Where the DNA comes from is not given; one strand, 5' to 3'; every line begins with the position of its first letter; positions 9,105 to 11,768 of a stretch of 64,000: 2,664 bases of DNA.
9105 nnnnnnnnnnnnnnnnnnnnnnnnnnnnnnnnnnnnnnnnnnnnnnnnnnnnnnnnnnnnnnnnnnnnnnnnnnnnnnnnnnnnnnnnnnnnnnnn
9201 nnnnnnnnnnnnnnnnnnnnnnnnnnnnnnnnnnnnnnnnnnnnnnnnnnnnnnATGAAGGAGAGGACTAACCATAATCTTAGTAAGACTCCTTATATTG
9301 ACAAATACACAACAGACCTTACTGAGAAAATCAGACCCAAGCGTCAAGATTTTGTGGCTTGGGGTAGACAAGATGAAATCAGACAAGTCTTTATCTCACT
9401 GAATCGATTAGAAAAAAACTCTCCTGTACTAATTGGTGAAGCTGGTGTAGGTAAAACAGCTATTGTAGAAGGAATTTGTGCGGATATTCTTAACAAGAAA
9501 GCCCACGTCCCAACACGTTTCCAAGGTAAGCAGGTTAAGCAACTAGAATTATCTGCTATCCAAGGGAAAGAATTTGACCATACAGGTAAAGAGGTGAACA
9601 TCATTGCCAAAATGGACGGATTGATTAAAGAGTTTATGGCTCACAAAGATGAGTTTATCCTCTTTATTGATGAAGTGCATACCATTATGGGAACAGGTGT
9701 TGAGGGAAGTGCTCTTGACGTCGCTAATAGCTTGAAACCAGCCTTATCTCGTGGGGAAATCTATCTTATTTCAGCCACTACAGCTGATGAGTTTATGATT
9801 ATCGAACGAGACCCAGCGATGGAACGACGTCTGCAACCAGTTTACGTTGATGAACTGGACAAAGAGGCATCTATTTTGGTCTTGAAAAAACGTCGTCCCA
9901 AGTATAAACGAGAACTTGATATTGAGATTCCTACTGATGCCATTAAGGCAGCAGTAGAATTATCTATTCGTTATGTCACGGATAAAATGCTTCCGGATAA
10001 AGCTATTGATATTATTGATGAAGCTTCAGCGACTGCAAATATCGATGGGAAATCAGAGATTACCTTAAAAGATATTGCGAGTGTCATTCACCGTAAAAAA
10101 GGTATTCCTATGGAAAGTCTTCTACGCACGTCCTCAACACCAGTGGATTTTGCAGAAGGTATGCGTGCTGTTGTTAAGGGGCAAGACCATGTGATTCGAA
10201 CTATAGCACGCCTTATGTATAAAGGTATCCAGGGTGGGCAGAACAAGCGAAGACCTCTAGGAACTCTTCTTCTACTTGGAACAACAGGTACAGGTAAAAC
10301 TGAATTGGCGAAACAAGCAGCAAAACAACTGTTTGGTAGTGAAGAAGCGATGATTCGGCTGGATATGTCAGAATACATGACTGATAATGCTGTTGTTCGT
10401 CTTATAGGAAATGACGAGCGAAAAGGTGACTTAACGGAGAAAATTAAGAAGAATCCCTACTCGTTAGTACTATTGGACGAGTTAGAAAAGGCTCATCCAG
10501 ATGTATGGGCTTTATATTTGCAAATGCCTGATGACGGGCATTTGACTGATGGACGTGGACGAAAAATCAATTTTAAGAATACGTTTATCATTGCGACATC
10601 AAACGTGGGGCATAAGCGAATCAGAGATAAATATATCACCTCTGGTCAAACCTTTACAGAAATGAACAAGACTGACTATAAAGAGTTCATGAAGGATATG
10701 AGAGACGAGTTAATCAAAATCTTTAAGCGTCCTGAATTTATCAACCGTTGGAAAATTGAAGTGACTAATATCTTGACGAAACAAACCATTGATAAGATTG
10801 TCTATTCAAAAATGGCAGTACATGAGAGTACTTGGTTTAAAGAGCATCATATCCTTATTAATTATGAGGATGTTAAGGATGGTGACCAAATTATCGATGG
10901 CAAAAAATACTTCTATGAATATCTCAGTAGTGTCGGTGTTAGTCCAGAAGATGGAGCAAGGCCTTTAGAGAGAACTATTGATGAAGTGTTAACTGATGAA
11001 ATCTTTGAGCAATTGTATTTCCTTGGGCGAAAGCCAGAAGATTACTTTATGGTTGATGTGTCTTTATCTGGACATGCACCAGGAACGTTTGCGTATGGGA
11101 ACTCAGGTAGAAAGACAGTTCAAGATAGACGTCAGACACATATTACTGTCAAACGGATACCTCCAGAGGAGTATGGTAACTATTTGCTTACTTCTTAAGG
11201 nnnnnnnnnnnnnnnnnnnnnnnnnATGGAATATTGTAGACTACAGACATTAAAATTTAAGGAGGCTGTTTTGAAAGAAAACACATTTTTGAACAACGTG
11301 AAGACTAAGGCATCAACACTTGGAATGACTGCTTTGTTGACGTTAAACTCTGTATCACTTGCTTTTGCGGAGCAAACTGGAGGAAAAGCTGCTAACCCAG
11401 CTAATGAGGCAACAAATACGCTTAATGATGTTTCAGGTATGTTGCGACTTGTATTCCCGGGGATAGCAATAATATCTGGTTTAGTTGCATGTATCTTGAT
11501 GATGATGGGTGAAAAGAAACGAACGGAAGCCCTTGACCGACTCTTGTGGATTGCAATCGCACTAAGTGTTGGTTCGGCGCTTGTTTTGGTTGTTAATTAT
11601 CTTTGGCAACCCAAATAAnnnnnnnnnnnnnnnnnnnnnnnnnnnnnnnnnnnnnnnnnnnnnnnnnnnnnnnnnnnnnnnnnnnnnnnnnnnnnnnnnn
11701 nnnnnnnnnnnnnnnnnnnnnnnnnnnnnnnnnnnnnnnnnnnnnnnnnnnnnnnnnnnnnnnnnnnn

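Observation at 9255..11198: N-domain-less ClpA/ClpB-type double-ring AAA+ ATPase embedded in the T4SS operon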

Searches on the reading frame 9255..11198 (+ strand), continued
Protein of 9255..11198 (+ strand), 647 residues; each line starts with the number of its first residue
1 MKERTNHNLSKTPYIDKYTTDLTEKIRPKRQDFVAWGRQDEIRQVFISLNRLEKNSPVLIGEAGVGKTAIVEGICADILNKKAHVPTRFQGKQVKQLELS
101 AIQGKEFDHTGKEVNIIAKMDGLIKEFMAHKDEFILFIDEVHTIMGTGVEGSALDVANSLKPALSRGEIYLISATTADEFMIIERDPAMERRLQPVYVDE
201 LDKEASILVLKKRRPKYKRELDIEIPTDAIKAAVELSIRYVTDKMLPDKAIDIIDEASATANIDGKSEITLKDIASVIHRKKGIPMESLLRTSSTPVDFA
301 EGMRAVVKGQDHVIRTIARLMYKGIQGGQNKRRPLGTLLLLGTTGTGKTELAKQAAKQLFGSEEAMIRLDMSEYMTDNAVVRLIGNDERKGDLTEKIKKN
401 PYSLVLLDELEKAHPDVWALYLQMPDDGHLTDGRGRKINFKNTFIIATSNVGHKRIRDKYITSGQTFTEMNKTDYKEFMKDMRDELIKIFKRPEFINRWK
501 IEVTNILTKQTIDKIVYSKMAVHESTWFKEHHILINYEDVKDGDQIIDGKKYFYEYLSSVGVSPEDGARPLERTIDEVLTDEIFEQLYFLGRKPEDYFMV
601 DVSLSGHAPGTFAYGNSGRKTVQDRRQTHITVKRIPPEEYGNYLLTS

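Call 64: fold_search(model_id=the predicted structure, library=pdb)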
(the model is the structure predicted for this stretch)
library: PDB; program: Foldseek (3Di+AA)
matches with E <= 10: 1723; with E <= 0.001: 951
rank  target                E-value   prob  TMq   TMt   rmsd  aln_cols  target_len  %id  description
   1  9a66_A                5.1e-49  1.00  0.69  0.57   6.8       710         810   32  Integrative model of CLPC-CLPP by crosslinking MS and deep learning (released 2024-09-18)
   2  9gi1_b                1.8e-48  1.00  0.67  0.73   6.1       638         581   36  Structure of the S.aureus MecA/ClpC/ClpP degradation system (released 2025-08-20)
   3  9rai_e                4.6e-48  1.00  0.64  0.55   6.6       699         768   33  Structure of the S.aureus MecA/ClpC/ClpP degradation system (released 2025-09-10)
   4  9rai_b                1.4e-47  1.00  0.68  0.58   6.0       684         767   33  Structure of the S.aureus MecA/ClpC/ClpP degradation system (released 2025-09-10)
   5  9gi1_e                1.9e-47  1.00  0.66  0.72   6.4       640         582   36  Structure of the S.aureus MecA/ClpC/ClpP degradation system (released 2025-08-20)
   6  9gi1_c                3.3e-47  1.00  0.65  0.70   6.4       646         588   36  Structure of the S.aureus MecA/ClpC/ClpP degradation system (released 2025-08-20)
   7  9rai_d                1.3e-46  1.00  0.63  0.55   6.8       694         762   33  Structure of the S.aureus MecA/ClpC/ClpP degradation system (released 2025-09-10)
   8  9gi1_d                4.2e-46  1.00  0.64  0.71   6.6       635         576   36  Structure of the S.aureus MecA/ClpC/ClpP degradation system (released 2025-08-20)
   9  9rai_c                4.2e-46  1.00  0.66  0.57   6.5       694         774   33  Structure of the S.aureus MecA/ClpC/ClpP degradation system (released 2025-09-10)
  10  6qs6_A                1.6e-45  1.00  0.68  0.75   6.2       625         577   34  ClpB (DWB and K476C mutant) bound to casein in presence of ATPgammaS - state KC-1 (released 2019-07-03)
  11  9if4_D                2.0e-45  1.00  0.64  0.70   6.9       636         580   34  Structure of the Mycobacterium Tuberculosis ClpC1P1P2 complex bound to the activator Bz-Leu-Leu (released 2025-08-27)
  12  7abr_E                1.5e-44  1.00  0.64  0.71   6.1       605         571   37  Cryo-EM structure of B. subtilis ClpC (DWB mutant) hexamer bound to a substrate polypeptide (released 2021-10-06)
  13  9if4_C                1.5e-44  1.00  0.65  0.71   6.7       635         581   34  Structure of the Mycobacterium Tuberculosis ClpC1P1P2 complex bound to the activator Bz-Leu-Leu (released 2025-08-27)
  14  6qs4_B                7.6e-44  1.00  0.67  0.73   5.5       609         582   36  Two-Step Activation Mechanism of the ClpB Disaggregase for Sequential Substrate Threading by the Main ATPase Motor. (released 2019-07-03)
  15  7abr_D                8.4e-44  1.00  0.65  0.71   6.5       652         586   35  Cryo-EM structure of B. subtilis ClpC (DWB mutant) hexamer bound to a substrate polypeptide (released 2021-10-06)
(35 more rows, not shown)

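Call 75: search_protein_families(library=padloc, proteins=[window:9255-11198:+], max_evalue=0.001)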
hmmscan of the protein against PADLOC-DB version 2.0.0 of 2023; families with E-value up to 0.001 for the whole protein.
window:9255-11198:+ (647 aa): 7 families
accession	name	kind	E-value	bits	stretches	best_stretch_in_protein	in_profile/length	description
PDLC04606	PDC-M37B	-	1.4e-26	91.6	1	337-459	176-302/390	-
PDLC03838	DolB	-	3.3e-25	87.1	1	297-516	131-342/375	-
PDLC04605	PDC-M37B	-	2.4e-22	77.7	1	337-506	306-483/518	-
PDLC04140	mad8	-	7.8e-08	30.2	1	337-502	29-129/314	mads_8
PDLC00915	TRIP13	-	2.5e-06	25.1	0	58-145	67-146/302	TRIP13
PDLC01994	RtcR_PspF1--CARF_AAA_HTH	-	5.1e-06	23.8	0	28-144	154-262/468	-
PDLC00914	TRIP13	-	0.00018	19.1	0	332-366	70-102/302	TRIP13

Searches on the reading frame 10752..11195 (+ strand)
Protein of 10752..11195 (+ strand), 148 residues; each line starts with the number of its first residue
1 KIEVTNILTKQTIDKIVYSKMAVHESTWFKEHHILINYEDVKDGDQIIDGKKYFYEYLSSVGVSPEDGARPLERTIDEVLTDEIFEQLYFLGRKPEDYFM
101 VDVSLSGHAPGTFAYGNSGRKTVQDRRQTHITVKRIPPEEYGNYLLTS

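Call 56: search_protein_representatives(protein=window:10752-11195:+)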
Query: 148 residues. Proteins with E-value up to 0.001 (for the whole library): 15; up to 1e-10: 10; up to 1e-30: 4. The best 15 are listed.
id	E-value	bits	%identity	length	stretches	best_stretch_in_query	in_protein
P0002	1.1e-89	314.5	97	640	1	1-148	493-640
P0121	1.6e-44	168.0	94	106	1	67-148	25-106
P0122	3.0e-43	163.8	99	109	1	1-79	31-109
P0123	5.3e-41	156.6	91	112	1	69-148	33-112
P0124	5.1e-20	88.5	30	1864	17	100-138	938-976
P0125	3.6e-18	82.5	43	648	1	4-137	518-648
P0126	5.5e-17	78.7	82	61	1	90-138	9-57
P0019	1.2e-15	74.3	38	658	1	3-137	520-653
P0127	5.8e-15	72.1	43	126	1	8-137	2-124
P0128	6.9e-11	58.9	37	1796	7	45-84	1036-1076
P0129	3.7e-10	56.5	78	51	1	21-56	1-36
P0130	7.0e-09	52.4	41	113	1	59-134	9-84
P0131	3.0e-08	50.4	82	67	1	115-148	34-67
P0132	9.5e-05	39.0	37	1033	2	54-83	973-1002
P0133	1.3e-04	38.5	32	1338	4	6-52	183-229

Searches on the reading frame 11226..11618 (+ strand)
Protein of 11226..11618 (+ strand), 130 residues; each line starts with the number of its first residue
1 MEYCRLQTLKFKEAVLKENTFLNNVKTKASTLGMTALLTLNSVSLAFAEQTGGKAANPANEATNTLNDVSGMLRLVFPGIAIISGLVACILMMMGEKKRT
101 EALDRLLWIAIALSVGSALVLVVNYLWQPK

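Call 6: search_protein_families(library=pfam, proteins=[window:11226-11618:+], max_evalue=0.001)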
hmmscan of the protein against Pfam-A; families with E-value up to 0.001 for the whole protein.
window:11226-11618:+ (130 aa): 2 families
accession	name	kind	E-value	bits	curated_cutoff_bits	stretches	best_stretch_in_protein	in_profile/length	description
PF04956.18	TrbC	-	2.3e-06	28.2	27.9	1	25-115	7-87/98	TrbC/VIRB2 pilin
PF18895.5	T4SS_pilin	-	0.00011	22.6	26.6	1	61-126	4-71/71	Type IV secretion system pilin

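Call 52: search_protein_families(library=ncbifam, proteins=[window:11271-11618:+], max_evalue=0.01)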
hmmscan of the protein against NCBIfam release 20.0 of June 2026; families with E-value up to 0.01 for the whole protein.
window:11271-11618:+ (115 aa): 0 families
